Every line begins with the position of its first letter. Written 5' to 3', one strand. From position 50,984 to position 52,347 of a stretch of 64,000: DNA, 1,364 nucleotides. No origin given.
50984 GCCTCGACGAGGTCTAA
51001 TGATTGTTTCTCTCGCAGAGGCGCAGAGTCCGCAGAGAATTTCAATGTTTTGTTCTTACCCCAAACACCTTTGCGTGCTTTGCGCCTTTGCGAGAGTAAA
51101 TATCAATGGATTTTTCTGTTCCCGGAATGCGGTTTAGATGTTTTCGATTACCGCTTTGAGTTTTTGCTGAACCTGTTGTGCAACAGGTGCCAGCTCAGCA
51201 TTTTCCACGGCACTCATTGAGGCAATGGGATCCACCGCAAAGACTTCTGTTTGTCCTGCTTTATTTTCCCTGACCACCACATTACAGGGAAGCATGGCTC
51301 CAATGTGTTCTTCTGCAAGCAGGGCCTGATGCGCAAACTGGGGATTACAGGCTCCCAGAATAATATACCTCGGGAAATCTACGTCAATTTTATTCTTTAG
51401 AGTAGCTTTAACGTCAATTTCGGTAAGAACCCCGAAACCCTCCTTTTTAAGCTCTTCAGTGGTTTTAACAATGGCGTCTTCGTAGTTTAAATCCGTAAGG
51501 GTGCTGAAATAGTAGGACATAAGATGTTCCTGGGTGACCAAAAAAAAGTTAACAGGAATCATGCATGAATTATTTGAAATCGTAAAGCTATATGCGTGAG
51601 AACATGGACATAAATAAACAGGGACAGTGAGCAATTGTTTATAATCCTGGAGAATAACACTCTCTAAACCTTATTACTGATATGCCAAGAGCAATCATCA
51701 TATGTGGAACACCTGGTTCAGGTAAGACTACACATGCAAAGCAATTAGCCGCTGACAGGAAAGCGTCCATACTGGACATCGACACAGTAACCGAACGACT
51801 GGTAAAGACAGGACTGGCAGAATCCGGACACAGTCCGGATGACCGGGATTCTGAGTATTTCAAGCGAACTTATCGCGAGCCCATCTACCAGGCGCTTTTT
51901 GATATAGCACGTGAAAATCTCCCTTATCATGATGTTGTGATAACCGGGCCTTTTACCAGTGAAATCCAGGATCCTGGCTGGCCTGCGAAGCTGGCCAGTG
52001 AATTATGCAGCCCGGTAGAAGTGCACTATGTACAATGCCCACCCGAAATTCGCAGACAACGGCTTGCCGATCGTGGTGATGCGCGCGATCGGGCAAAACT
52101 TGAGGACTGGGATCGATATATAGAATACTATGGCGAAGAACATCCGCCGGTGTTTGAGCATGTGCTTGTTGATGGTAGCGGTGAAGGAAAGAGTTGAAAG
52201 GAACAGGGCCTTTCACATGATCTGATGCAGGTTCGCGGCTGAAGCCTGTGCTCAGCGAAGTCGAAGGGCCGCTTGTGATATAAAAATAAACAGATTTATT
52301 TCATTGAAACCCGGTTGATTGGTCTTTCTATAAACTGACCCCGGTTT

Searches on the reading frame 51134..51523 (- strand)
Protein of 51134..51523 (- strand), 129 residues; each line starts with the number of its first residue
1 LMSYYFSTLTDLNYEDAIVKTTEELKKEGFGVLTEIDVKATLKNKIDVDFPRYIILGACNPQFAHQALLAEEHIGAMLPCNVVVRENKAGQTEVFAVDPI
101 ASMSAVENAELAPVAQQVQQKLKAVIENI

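Call 12: search_protein_families(library=pfam, proteins=[window:51134-51523:-], max_evalue=0.01)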
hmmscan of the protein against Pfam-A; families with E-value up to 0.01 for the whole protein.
window:51134-51523:- (129 aa): 1 family
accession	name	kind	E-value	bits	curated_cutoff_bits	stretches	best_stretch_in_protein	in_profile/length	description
PF03625.19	DUF302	-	6.8e-26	90.4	23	1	36-99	1-63/63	Domain of unknown function DUF302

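Call 13: search_protein_families(library=ncbifam, proteins=[window:51134-51523:-], max_evalue=0.01)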
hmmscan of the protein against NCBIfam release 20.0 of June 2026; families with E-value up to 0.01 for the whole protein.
window:51134-51523:- (129 aa): 0 families

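Call 65: search_solved_structures(query=window:51134-51523:-, max_evalue=0.001)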
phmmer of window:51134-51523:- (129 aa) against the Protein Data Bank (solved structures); distinct sequences matched with E-value up to 0.001: 2.
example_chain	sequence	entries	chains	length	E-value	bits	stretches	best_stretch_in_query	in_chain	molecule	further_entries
1j3m_A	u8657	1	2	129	1.8e-24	89.4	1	18-126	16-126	the conserved hypothetical protein TT1751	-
1q9u_A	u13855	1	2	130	5.2e-12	49.3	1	11-127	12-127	Uncharacterized protein APC35924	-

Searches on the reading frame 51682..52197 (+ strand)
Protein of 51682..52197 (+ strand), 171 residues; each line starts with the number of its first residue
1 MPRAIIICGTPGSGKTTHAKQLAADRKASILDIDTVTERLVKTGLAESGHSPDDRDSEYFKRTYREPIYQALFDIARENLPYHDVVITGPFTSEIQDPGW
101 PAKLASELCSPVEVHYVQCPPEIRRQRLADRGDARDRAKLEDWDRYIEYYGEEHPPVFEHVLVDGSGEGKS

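Call 12: search_protein_families(library=pfam, proteins=[window:51682-52197:+], max_evalue=0.01)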
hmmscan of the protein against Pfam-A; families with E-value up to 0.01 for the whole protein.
window:51682-52197:+ (171 aa): 14 families
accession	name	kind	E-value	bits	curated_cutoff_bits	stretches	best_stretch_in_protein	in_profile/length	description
PF13671.12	AAA_33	-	1.8e-18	67.7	27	1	5-150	2-140/143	AAA domain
PF13238.12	AAA_18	-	8.9e-13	49.3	29.4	1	5-137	1-117/128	AAA domain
PF13207.12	AAA_17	-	6.8e-09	36.6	27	1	9-142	2-134/136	AAA domain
PF06414.18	Zeta_toxin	-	1.9e-07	31.2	22.3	1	2-147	16-154/199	Zeta toxin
PF13521.12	AAA_28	-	2.4e-05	25.1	27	1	5-49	2-44/164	AAA domain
PF08433.16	KTI12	-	6.8e-05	22.9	22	1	5-87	4-75/271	Chromatin associated protein KTI12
PF20720.3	nSTAND3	-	8.8e-05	22.7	27.2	1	4-28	19-43/155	Novel STAND NTPase 3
PF17213.9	Hydin_ADK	-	9e-05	23.1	27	1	4-37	1-34/196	Hydin Adenylate kinase-like domain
PF01202.28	SKI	-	0.00055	20.5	22.1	1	11-47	1-37/159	Shikimate kinase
PF00004.35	AAA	-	0.0018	19.2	21.2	1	5-35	1-31/131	ATPase family associated with various cellular activities (AAA)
PF13401.12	AAA_22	-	0.0021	18.8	27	1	3-37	6-33/130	AAA domain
PF13479.12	AAA_24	-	0.0039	17.5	27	1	3-39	3-36/195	AAA domain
PF13173.12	AAA_14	-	0.0078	16.7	27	0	3-42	3-44/129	AAA domain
PF01121.26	CoaE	-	0.0096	16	27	0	5-44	3-41/180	Dephospho-CoA kinase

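Call 13: search_protein_families(library=ncbifam, proteins=[window:51682-52197:+], max_evalue=0.01)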
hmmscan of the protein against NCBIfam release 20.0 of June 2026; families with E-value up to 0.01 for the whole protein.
window:51682-52197:+ (171 aa): 16 families
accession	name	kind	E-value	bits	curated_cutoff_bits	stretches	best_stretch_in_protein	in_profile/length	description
TIGR02173.1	cyt_kin_arch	equivalog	5.9e-05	23.1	102.1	1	5-135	3-114/169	(d)CMP kinase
NF006743.0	PRK09270.1-2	equivalog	0.00026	20.1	227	0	7-50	33-77/217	nucleoside/nucleotide kinase family protein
NF003012.0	PRK03839.1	equivalog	0.00036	20.5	152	1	5-36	3-34/180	putative kinase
NF040667.1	hom_kin_desulfo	exception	0.0008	19.3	197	1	4-41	2-39/163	homoserine kinase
TIGR00041.1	DTMP_kinase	equivalog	0.00081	19.1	83.25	0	5-32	7-34/196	dTMP kinase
NF004861.0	PRK06217.1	equivalog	0.00096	18.6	203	0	4-34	3-33/183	hypothetical protein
NF001384.0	PRK00279.2-2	equivalog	0.0034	17.2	152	1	3-33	3-33/191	adenylate kinase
NF008583.0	PRK11545.1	equivalog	0.0034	16.9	265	1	5-63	11-68/177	gluconokinase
TIGR01359.1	UMP_CMP_kin_fam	subfamily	0.0036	17.2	207.6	0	7-160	4-157/185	UMP-CMP kinase family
NF005994.0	PRK08118.1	equivalog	0.0038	17.3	215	1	4-36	3-35/172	DNA topology modulation protein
NF011100.0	PRK14527.1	equivalog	0.0041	16.8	154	0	2-31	6-35/191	adenylate kinase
NF002988.0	PRK03731.1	equivalog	0.0045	16.7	161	1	3-47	3-47/174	shikimate kinase AroL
TIGR00152.1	TIGR00152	equivalog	0.0058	16.5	65.55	0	5-44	2-41/188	dephospho-CoA kinase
TIGR01242.2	TIGR01242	subfamily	0.0058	15.7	500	1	2-43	148-187/362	proteasome-activating nucleotidase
TIGR01351.1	adk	subfamily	0.0073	16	168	0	5-25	2-22/212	adenylate kinase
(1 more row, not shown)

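Call 63: search_solved_structures(query=window:51682-52197:+, max_evalue=0.001)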
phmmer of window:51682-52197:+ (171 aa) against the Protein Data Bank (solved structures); distinct sequences matched with E-value up to 0.001: 2.
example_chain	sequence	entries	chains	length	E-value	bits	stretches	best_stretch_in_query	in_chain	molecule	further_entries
9d2f_A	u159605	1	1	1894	4e-05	27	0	1-33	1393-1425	Adenylate kinase 9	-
9fqr_Xf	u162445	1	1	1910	6.9e-05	26.3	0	2-80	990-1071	Cilia- and flagella-associated protein 276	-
